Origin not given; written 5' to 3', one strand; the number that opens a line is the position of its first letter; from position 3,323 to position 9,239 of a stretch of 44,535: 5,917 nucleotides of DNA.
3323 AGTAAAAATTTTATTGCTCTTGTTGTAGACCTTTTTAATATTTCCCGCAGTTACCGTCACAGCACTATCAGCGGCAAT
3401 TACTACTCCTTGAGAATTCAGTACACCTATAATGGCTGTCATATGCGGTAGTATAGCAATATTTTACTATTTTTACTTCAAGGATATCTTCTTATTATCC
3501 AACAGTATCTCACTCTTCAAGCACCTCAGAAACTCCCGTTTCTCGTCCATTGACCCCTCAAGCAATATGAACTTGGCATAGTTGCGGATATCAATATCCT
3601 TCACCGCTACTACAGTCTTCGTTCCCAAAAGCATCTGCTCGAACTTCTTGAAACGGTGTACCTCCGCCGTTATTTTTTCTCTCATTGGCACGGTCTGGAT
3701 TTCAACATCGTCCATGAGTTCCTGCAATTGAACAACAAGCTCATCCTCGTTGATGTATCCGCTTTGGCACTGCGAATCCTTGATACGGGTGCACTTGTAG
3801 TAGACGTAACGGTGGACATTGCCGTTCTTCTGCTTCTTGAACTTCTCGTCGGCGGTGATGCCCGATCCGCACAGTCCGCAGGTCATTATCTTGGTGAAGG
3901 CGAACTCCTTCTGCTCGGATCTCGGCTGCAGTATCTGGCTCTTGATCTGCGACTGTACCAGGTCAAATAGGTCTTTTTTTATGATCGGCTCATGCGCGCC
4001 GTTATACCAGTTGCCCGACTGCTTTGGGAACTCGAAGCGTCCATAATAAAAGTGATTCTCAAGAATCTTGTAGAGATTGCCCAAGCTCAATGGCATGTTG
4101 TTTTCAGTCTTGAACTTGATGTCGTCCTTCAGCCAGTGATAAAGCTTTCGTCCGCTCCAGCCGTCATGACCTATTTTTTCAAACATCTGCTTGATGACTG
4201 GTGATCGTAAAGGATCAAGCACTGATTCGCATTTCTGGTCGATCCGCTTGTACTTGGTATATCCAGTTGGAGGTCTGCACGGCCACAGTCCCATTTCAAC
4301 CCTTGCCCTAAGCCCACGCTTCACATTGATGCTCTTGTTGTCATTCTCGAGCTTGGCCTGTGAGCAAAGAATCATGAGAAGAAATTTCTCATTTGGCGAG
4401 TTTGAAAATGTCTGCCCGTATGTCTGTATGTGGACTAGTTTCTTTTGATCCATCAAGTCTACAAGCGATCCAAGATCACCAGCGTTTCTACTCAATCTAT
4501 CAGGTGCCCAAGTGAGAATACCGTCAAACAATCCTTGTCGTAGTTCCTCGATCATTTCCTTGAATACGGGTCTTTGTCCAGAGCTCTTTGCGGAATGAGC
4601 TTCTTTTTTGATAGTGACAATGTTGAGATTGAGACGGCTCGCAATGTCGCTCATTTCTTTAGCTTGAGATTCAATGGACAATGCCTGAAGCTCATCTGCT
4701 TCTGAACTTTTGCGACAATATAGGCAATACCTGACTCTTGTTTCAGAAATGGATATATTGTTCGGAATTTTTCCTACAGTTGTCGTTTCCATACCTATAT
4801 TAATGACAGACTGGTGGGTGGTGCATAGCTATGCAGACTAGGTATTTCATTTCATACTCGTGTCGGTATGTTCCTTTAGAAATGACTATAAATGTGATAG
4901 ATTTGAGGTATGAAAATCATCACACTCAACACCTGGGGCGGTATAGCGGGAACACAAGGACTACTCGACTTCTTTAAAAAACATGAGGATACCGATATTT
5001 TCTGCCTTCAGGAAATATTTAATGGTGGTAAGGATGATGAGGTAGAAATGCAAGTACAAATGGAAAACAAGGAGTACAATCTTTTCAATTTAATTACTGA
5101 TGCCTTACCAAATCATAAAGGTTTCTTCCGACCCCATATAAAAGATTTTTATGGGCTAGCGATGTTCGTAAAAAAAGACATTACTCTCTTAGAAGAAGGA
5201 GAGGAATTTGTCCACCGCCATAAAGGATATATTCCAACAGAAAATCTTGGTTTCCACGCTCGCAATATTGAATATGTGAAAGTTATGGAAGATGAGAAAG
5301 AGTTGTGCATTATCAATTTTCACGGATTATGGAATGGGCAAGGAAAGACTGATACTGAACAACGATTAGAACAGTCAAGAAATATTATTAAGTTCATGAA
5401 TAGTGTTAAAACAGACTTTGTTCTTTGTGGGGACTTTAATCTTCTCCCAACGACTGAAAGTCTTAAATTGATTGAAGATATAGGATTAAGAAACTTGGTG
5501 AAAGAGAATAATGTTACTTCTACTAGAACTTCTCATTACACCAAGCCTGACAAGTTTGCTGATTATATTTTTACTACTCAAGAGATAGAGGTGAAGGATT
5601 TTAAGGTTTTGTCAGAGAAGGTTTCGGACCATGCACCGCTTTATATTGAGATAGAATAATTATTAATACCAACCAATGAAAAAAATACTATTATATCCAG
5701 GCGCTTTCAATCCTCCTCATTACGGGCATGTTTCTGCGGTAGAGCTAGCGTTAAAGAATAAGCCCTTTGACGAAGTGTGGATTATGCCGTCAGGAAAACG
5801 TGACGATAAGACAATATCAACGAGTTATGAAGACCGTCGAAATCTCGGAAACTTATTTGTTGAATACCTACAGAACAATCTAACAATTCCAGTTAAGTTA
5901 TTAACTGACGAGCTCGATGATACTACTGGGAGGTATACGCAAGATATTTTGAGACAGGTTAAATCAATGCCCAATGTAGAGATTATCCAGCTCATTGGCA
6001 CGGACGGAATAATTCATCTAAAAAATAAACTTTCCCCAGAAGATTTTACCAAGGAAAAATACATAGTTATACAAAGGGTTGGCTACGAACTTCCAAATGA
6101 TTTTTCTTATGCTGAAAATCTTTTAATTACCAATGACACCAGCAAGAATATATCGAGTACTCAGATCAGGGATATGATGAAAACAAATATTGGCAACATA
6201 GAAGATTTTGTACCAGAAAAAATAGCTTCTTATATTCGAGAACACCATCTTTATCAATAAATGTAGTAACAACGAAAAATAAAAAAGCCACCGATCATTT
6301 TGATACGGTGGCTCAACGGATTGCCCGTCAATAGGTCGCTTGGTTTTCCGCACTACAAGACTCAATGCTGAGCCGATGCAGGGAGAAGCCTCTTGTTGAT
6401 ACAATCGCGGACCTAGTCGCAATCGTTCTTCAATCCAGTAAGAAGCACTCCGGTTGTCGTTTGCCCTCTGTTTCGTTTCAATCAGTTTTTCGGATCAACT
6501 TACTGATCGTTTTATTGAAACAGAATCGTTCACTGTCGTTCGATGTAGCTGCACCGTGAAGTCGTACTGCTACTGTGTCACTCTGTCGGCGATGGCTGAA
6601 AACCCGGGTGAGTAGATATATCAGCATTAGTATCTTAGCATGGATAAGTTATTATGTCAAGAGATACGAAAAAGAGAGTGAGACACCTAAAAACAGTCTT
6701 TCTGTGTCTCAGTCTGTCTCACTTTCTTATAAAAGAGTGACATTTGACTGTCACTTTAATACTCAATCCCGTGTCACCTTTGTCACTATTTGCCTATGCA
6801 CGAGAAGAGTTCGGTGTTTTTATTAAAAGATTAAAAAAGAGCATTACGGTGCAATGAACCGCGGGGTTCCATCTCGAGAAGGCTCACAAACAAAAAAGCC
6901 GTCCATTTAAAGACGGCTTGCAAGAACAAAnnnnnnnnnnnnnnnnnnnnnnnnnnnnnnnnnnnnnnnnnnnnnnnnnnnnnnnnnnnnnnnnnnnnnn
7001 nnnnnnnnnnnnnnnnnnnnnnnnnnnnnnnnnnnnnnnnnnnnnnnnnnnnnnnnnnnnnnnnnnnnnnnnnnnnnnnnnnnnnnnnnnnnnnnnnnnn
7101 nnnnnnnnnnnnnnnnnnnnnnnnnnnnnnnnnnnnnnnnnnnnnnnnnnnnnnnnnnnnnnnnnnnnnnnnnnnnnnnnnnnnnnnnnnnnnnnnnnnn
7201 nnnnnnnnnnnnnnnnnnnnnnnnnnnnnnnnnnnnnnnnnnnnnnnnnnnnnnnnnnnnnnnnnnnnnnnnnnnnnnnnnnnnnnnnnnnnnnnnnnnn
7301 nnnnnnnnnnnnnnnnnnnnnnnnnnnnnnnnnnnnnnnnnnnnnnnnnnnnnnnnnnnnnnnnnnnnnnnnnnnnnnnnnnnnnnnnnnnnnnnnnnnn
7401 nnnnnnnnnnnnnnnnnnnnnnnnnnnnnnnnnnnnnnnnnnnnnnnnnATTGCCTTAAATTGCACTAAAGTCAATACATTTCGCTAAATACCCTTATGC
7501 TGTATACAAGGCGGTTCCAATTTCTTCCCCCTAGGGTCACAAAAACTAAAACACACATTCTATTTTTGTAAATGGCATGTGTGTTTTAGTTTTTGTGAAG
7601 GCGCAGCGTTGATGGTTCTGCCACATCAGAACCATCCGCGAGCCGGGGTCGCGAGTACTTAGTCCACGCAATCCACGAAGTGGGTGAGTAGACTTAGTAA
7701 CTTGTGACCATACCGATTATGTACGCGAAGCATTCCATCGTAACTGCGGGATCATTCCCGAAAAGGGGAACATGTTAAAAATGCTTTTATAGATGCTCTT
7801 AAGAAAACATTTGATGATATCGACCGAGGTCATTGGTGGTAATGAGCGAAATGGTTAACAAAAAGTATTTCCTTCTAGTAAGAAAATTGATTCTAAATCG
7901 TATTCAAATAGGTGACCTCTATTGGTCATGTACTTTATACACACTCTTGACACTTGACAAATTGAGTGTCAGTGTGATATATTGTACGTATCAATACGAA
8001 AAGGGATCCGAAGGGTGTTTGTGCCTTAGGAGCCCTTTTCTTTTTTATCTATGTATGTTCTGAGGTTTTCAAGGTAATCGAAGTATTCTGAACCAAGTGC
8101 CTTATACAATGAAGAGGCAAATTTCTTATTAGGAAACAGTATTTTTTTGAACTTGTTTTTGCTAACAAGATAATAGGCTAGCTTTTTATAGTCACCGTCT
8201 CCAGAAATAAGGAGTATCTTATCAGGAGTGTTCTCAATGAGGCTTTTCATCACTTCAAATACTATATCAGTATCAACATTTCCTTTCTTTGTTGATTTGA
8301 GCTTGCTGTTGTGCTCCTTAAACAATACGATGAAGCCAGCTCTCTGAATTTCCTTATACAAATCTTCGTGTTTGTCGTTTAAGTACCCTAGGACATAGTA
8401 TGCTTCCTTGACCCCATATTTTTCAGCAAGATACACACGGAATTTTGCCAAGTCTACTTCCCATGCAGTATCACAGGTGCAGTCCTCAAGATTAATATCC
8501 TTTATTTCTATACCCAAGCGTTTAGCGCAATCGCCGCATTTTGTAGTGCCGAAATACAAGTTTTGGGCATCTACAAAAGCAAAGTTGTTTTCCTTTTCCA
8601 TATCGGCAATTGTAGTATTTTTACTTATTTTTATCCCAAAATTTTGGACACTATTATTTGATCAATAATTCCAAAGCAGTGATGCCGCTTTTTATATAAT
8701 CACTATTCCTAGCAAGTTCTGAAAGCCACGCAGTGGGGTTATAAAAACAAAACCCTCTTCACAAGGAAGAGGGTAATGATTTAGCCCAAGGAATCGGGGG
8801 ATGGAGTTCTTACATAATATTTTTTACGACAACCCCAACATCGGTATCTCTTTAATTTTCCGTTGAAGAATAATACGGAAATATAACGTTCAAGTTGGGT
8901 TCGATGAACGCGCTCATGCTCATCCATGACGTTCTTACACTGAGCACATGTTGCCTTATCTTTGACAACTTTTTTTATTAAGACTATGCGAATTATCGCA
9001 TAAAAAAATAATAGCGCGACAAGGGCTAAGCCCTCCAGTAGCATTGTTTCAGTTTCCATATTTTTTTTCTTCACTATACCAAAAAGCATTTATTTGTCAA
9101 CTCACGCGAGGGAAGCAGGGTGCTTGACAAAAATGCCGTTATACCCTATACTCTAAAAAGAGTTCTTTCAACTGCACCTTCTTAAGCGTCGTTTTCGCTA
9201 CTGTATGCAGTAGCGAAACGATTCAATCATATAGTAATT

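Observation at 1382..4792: Oversized proteasome-beta/HslV-like Ntn protein + 63-aa protein + P-loop kinase cluster directly downstream of a large serine recombinase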

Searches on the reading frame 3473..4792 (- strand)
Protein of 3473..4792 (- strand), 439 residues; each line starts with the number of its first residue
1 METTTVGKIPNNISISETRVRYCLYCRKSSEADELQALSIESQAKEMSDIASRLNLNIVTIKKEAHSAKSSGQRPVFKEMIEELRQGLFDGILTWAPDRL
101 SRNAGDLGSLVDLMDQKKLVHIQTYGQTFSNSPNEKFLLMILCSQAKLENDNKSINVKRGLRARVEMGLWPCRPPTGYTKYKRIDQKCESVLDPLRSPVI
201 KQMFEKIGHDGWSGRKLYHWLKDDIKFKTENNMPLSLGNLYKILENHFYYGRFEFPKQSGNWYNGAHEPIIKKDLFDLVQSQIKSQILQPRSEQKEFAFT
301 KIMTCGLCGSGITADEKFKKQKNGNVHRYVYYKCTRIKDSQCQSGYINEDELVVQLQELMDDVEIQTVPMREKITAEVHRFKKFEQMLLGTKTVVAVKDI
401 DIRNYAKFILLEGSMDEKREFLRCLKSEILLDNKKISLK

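Call 3: search_protein_families(library=pfam, proteins=[window:3473-4792:-], max_evalue=1)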
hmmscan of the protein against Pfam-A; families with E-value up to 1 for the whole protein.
window:3473-4792:- (439 aa): 5 families
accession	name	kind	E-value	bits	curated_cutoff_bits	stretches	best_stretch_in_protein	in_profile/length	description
PF00239.26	Resolvase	-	4.7e-21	75.8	23.3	1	24-168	3-143/145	Resolvase, N terminal domain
PF07508.19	Recombinase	-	8.2e-13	48.9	21.1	1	197-285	4-101/102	Recombinase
PF13408.12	Zn_ribbon_recom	-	4e-08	34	25.3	1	299-352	2-49/58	Recombinase zinc beta ribbon domain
PF09943.14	DUF2175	-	0.00084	20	25.1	1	304-366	4-61/98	Uncharacterized protein conserved in archaea (DUF2175)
PF12674.12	Zn_ribbon_2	-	0.15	13.2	22.5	0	304-373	1-69/81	Putative zinc ribbon domain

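Call 4: search_protein_families(library=ncbifam, proteins=[window:3473-4792:-], max_evalue=1)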
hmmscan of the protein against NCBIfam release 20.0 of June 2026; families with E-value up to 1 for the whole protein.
window:3473-4792:- (439 aa): 5 families
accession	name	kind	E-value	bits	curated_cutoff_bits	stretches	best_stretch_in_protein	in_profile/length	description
NF047343.1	SCCmet_CcrB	equivalog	1.7e-30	106.2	900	1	21-343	8-340/542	cassette chromosome recombinase CcrB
NF041201.1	recomb_XisF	equivalog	8.2e-22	77.8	375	1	70-356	42-349/465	fdxN element excision recombinase XisF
NF047344.1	SCCmet_CcrA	equivalog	1.4e-15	57.4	700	1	36-384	14-344/442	cassette chromosome recombinase CcrA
NF047347.1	SCCmet_CcrC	equivalog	4.5e-13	48.5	900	1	23-350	6-355/558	cassette chromosome recombinase CcrC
NF049883.1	resolv_YneB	equivalog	2.9e-10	39.9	175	1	23-172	3-150/211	YneB family resolvase-like protein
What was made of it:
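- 3473..4792 (-): Context only: a 439-aa large serine recombinase (Resolvase + Recombinase + Zn ribbon; CcrB/XisF-like). It marks the block as an integrative element. Calls 3 and 4.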

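Call 5: search_protein_families(library=padloc, proteins=[window:3473-4792:-], max_evalue=1)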
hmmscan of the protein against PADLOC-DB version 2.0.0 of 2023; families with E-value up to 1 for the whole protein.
window:3473-4792:- (439 aa): 0 families

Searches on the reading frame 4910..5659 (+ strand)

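Call 3: search_protein_families(library=pfam, proteins=[window:4910-5659:+], max_evalue=1)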
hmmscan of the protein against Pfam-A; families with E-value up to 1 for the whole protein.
window:4910-5659:+ (249 aa): 3 families
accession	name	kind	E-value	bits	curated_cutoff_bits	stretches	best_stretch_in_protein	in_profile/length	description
PF03372.29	Exo_endo_phos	-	2.5e-16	60.5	24.5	1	4-241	1-225/225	Endonuclease/Exonuclease/phosphatase family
PF14529.12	Exo_endo_phos_2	-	0.0011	19.3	27.4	1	153-244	15-116/117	Endonuclease-reverse transcriptase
PF09266.15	VirDNA-topo-I_N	-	0.35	11.5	25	0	186-227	7-48/58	Viral DNA topoisomerase I, N-terminal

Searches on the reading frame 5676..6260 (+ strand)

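Call 43: search_protein_families(library=pfam, proteins=[window:5676-6260:+], max_evalue=0.001)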
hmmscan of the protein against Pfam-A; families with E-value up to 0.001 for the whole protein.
window:5676-6260:+ (194 aa): 1 family
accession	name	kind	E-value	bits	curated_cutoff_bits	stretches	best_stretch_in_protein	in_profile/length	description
PF01467.32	CTP_transf_like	-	1.9e-09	38.2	21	1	6-166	1-132/133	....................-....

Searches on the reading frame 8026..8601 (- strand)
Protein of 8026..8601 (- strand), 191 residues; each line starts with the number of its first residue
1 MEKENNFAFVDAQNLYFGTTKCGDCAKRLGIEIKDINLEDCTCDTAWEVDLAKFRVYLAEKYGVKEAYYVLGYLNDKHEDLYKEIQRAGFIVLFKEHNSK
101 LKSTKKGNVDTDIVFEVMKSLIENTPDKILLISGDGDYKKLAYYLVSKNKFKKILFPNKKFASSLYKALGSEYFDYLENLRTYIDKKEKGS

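Call 43: search_protein_families(library=pfam, proteins=[window:8026-8601:-], max_evalue=0.001)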
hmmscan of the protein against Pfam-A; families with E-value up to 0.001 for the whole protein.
window:8026-8601:- (191 aa): 1 family
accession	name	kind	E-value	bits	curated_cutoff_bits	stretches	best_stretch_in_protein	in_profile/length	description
PF01936.24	NYN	-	9e-15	55.9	24.2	1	9-168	5-137/145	NYN domain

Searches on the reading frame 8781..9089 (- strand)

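Call 43: search_protein_families(library=pfam, proteins=[window:8781-9089:-], max_evalue=0.001)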
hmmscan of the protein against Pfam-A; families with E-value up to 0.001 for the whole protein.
window:8781-9089:- (102 aa): 1 family
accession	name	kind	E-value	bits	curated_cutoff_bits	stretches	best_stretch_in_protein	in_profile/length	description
PF06467.20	zf-FCS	-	0.00041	20.6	22.4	0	44-70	3-27/39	MYM-type Zinc finger with FCS sequence motif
